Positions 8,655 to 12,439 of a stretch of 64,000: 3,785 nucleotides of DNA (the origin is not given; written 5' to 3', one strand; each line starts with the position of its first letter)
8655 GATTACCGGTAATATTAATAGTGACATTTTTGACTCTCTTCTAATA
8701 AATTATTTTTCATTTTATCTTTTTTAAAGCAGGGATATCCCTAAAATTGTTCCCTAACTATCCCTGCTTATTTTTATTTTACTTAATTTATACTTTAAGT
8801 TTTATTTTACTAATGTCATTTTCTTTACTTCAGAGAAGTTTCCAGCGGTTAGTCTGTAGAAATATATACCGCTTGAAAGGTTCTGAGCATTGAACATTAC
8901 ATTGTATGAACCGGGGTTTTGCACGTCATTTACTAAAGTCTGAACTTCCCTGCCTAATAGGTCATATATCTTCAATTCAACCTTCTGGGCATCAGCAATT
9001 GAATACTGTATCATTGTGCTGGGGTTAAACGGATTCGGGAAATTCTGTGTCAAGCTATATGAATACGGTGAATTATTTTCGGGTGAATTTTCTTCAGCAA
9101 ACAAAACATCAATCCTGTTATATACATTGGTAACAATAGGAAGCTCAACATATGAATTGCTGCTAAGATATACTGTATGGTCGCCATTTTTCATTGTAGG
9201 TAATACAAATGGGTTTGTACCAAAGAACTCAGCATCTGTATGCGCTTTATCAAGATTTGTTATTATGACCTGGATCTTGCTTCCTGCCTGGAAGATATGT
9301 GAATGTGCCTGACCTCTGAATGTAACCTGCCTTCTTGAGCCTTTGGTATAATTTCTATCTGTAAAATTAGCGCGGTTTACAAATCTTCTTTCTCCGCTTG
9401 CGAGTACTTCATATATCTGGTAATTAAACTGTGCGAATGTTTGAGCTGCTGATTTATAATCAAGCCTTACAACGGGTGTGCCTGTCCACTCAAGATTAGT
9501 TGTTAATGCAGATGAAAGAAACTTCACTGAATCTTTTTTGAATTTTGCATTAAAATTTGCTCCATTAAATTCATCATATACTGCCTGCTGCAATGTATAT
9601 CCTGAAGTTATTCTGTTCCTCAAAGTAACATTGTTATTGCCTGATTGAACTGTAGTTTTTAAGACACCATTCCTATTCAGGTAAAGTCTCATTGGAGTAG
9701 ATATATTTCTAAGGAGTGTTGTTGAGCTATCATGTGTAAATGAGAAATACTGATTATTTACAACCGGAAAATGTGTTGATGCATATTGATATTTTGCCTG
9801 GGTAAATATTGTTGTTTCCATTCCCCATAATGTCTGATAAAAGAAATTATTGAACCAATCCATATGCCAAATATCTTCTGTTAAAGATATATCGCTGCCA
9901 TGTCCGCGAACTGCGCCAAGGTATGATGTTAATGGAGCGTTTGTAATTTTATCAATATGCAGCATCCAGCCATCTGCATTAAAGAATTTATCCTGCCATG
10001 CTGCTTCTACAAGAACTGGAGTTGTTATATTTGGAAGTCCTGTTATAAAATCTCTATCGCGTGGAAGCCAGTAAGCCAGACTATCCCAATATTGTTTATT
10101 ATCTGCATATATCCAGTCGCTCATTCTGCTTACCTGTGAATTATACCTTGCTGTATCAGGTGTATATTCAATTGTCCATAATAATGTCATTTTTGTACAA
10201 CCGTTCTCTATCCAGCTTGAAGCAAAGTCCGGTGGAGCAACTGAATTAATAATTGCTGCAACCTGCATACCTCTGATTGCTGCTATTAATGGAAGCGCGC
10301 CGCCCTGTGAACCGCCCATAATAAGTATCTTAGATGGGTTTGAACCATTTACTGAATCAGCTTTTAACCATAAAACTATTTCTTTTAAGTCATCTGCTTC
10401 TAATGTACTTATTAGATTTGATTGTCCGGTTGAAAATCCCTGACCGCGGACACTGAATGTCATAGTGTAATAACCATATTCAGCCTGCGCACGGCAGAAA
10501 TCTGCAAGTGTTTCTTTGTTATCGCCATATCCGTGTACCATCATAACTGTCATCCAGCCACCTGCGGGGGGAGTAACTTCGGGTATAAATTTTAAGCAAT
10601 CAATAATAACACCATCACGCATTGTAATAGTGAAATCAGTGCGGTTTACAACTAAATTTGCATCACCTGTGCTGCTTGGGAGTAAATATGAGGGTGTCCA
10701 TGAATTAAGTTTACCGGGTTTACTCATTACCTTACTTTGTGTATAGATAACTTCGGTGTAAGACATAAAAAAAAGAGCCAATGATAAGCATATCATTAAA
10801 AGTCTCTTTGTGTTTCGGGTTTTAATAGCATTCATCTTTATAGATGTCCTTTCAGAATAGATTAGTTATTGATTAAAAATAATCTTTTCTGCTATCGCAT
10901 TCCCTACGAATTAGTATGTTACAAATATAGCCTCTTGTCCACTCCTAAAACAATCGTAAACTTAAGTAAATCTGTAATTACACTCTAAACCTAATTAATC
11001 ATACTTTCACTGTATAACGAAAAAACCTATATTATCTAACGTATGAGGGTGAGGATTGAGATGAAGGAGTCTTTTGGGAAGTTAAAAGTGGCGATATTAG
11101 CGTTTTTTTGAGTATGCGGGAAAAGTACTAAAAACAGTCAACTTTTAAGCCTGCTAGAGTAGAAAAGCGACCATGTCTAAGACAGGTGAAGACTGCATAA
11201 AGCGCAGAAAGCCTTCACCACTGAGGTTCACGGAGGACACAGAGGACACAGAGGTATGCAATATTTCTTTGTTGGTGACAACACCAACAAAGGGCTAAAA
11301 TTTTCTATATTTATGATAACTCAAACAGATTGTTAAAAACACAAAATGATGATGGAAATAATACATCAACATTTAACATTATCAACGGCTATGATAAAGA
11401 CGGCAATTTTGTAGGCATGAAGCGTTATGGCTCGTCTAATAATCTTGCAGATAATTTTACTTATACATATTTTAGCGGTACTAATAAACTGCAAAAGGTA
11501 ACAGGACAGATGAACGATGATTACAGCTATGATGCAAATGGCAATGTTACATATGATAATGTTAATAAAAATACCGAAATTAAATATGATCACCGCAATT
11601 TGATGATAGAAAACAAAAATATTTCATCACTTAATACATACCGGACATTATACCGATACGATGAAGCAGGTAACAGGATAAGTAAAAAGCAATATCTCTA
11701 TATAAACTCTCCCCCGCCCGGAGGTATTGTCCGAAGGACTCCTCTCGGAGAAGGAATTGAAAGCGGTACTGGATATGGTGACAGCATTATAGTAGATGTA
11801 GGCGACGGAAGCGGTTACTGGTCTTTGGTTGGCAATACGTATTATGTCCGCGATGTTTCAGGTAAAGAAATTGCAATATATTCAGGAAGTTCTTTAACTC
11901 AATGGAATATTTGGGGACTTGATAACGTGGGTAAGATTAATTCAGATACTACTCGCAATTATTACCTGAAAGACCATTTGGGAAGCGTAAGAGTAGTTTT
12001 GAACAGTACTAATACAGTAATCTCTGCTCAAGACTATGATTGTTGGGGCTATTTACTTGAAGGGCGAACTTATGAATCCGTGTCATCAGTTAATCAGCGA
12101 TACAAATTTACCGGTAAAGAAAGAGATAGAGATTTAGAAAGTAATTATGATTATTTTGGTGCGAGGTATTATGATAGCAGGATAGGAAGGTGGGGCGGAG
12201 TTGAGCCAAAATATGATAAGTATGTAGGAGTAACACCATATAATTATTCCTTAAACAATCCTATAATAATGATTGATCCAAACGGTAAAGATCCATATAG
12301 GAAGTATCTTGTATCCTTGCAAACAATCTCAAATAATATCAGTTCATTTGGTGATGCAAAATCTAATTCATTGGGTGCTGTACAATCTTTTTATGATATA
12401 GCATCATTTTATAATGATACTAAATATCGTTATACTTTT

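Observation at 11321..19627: Array of five orphan RHS C-terminal toxin/immunity cassettes headed by a 5'-truncated rhs gene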

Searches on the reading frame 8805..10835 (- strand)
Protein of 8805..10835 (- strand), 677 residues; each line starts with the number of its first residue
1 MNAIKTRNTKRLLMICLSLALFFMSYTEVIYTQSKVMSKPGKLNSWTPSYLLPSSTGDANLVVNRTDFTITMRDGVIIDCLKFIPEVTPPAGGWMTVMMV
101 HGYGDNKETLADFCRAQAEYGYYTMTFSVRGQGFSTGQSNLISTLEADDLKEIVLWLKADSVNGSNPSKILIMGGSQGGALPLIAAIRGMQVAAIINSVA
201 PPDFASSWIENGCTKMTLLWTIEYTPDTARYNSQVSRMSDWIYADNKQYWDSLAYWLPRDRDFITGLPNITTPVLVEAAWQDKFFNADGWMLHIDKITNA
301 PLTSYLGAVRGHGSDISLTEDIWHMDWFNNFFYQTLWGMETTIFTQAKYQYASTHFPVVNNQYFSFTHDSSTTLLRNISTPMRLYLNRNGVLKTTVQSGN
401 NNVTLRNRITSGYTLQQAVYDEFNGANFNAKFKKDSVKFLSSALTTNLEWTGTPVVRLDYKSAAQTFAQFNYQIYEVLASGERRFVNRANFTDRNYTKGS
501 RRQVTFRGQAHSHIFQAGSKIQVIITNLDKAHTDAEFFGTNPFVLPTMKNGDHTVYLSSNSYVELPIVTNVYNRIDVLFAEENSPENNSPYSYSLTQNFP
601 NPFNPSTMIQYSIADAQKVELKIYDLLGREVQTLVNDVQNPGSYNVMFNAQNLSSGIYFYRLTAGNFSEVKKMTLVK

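Call 12: find_encoding_contigs(protein=window:8805-10835:-, flank=10000, max_places=6)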
Protein window:8805-10835:- (677 aa): 2 contigs read that carry it; 2 places shown.
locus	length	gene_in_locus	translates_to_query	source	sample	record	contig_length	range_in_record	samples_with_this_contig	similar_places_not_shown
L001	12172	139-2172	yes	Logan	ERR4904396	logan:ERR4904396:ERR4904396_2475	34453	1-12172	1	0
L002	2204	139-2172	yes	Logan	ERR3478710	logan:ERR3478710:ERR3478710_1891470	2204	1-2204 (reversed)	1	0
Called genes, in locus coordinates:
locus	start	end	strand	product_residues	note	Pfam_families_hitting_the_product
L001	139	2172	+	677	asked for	PF02129:Peptidase_S15, PF00561:Abhydrolase_1 (weak), PF12146:Hydrolase_4 (weak), PF18962:Por_Secre_tail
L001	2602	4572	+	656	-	PF02129:Peptidase_S15, PF00561:Abhydrolase_1 (weak), PF02230:Abhydrolase_2 (faint), PF12146:Hydrolase_4, PF12697:Abhydrolase_6 (weak), PF18962:Por_Secre_tail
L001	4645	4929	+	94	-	PF01329:Pterin_4a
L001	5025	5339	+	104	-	PF00515:TPR_1 (faint), PF07719:TPR_2 (faint), PF13414:TPR_11 (faint), PF13428:TPR_14 (faint), PF13431:TPR_17 (faint), PF13424:TPR_12 (weak), PF21033:RMD1-3 (weak), PF13181:TPR_8 (weak)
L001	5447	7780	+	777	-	PF07494:Reg_prop (faint), PF21544:PorZ_N_b_propeller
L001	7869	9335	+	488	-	-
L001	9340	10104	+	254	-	PF00977:His_biosynth, PF01207:Dus (faint)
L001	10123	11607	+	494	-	-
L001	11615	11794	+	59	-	-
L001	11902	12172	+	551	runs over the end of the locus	PF17391:Urocanase_N, PF01175:Urocanase, PF17392:Urocanase_C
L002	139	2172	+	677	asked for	PF02129:Peptidase_S15, PF00561:Abhydrolase_1 (weak), PF12146:Hydrolase_4 (weak), PF18962:Por_Secre_tail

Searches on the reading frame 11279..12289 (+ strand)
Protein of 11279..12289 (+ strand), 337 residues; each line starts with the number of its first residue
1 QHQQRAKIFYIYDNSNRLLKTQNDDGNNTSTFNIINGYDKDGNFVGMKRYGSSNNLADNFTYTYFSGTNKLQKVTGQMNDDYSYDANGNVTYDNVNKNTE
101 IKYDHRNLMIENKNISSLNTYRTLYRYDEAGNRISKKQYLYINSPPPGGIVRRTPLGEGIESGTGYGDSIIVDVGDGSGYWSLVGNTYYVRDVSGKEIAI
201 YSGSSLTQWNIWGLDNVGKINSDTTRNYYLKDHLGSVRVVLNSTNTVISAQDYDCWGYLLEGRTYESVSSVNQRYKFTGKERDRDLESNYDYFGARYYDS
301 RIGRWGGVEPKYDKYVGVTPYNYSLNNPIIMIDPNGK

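Call 22: find_related_loci(query=A2, collection=genome_contigs, flank=10000)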
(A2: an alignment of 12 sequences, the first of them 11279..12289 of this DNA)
Query A2 (337 aa) in genome_contigs; peptide patterns used: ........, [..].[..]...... (x = any residue, [..] = any of these).
444 stretches matched a pattern; 418 encode a relative of the query (tblastn E <= 1e-3); the best 80 are kept; 76 distinct loci.
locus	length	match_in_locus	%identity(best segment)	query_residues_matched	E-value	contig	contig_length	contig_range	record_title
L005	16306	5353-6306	64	10-337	5e-133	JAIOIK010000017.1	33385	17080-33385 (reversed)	MAG: Ignavibacteria bacterium isolate MAG_28 contig_28420, whole genome shotgun sequence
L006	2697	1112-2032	60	10-337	8e-127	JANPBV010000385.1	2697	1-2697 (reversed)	MAG: Ignavibacteria bacterium isolate VAR_78_metabat_615 VAR_78_k141_4599966, whole genome shotgun sequence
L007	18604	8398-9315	56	10-336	9e-105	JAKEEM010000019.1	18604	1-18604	MAG: Chlorobiota bacterium isolate PMV_1.34 PMV_1.34.k101_262890, whole genome shotgun sequence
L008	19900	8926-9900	57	4-337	3e-107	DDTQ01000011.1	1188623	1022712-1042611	MAG TPA_asm: Ignavibacteria bacterium UBA2360 UBA2360_contig_101, whole genome shotgun sequence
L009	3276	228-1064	57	43-337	1e-102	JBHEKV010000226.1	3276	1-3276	MAG: Ignavibacteria bacterium isolate bin.560 k141_6718893, whole genome shotgun sequence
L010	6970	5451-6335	53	10-336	4e-98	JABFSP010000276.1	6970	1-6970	MAG: Ignavibacteria bacterium isolate WB-IL-15 seq_6265, whole genome shotgun sequence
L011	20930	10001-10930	52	10-337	8e-98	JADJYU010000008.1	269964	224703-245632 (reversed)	MAG: Ignavibacteria bacterium isolate Lyne_18-Q3-R50-59_BATAC.576 tig00005239-10-2698400, whole genome shotgun sequence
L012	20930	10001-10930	51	10-337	6e-95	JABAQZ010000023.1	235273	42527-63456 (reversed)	MAG: Ignavibacteria bacterium isolate Bin_45 c_000000000248, whole genome shotgun sequence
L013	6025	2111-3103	48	10-336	2e-91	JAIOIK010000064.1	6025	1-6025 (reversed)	MAG: Ignavibacteria bacterium isolate MAG_28 contig_95024, whole genome shotgun sequence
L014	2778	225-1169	50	2-337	3e-93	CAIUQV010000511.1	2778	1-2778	MAG: uncultured Ignavibacteriae bacterium isolate LaPlata-15m-a_bin-535 genome assembly, contig: bin-535:511/678, whole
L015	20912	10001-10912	48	10-336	2e-91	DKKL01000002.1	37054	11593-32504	MAG TPA_asm: Ignavibacteria bacterium UBA6667 UBA6667_contig_3890, whole genome shotgun sequence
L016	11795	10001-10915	49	8-336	2e-90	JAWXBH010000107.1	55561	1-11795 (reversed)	MAG: bacterium isolate MP6IB1.110 k99_606050, whole genome shotgun sequence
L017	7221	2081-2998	50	10-337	2e-90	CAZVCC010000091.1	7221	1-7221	MAG TPA_asm: uncultured Ignavibacteriaceae bacterium isolate SRP263991_co1_117 genome assembly, contig: NODE_17367_lengt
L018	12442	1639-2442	55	56-337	7e-90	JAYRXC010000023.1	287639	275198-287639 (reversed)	MAG: Ignavibacteria bacterium isolate EBPR_ori4bin.22 k141_118129, whole genome shotgun sequence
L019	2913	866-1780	47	10-337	2e-91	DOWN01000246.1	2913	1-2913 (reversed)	MAG TPA_asm: Bacteroidetes bacterium isolate UBA9002 contig_73884, whole genome shotgun sequence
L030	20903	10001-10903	48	18-336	2e-82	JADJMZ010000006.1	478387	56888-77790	MAG: Ignavibacteria bacterium isolate EsbW_18-Q3-R4-48_MAXAC.017 tig00004740-10-4795130, whole genome shotgun sequence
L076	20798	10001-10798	36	10-336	7e-46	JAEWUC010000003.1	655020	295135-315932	MAG: Bacteroidetes bacterium isolate OH_SDB_17 k127_903922, whole genome shotgun sequence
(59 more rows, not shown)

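Call 29: search_protein_families(library=pfam, proteins=[L005:319-6891:+, L007:3358-9915:+, L012:5120-11497:+, L076:5246-11332:+], max_evalue=0.001)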
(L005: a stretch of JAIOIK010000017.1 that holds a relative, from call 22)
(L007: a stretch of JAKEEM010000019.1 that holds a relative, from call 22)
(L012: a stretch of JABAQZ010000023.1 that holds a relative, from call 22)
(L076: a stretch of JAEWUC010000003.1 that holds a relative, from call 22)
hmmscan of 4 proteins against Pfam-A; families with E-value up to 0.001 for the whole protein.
L005:319-6891:+ (2191 aa): 0 families

L007:3358-9915:+ (2186 aa): 1 family
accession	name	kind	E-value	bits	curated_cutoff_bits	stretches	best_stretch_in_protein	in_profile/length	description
PF05593.20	RHS_repeat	-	8.1e-06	26.6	22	0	1351-1385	1-35/38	RHS Repeat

L012:5120-11497:+ (2126 aa): 1 family
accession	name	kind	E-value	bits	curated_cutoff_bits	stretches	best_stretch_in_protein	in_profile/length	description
PF05593.20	RHS_repeat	-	9.2e-12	45.5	22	1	1319-1354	1-36/38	RHS Repeat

L076:5246-11332:+ (2029 aa): 1 family
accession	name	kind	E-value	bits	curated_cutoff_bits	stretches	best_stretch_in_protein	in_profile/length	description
PF05593.20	RHS_repeat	-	1.7e-16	60.6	22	1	1207-1241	1-35/38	RHS Repeat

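Call 68: find_related_loci(query=window:11279-12289:+, collection=metagenome_contigs, flank=10000)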
Query window:11279-12289:+ (337 aa) in metagenome_contigs; peptide patterns used: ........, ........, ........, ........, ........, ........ (x = any residue, [..] = any of these).
271 stretches matched a pattern; 54 encode a relative of the query (tblastn E <= 1e-3); 54 distinct loci.
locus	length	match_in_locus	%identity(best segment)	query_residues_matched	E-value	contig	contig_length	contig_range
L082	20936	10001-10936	59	10-337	1e-115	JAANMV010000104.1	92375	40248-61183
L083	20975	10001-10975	57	4-337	1e-107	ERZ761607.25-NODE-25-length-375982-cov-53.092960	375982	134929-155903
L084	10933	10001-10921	50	7-336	4e-98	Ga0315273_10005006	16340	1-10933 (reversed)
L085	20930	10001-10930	51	10-337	1e-97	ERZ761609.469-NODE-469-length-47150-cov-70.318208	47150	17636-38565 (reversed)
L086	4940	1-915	51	12-337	8e-95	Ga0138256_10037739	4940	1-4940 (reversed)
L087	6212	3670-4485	57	59-336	1e-92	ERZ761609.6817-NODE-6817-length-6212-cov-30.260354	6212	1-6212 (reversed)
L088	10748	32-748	61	82-337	1e-91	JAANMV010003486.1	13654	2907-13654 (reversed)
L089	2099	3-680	60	95-337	3e-89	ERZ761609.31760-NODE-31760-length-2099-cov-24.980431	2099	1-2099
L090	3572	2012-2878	46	10-337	2e-85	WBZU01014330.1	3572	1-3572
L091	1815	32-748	56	82-337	1e-81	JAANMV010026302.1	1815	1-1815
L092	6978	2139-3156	50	42-337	2e-76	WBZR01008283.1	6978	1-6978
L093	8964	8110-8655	65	146-337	2e-71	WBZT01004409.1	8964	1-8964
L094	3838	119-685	55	120-337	8e-69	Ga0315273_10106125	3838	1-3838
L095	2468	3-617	48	102-336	4e-62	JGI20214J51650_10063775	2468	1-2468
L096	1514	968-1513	57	47-239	1e-62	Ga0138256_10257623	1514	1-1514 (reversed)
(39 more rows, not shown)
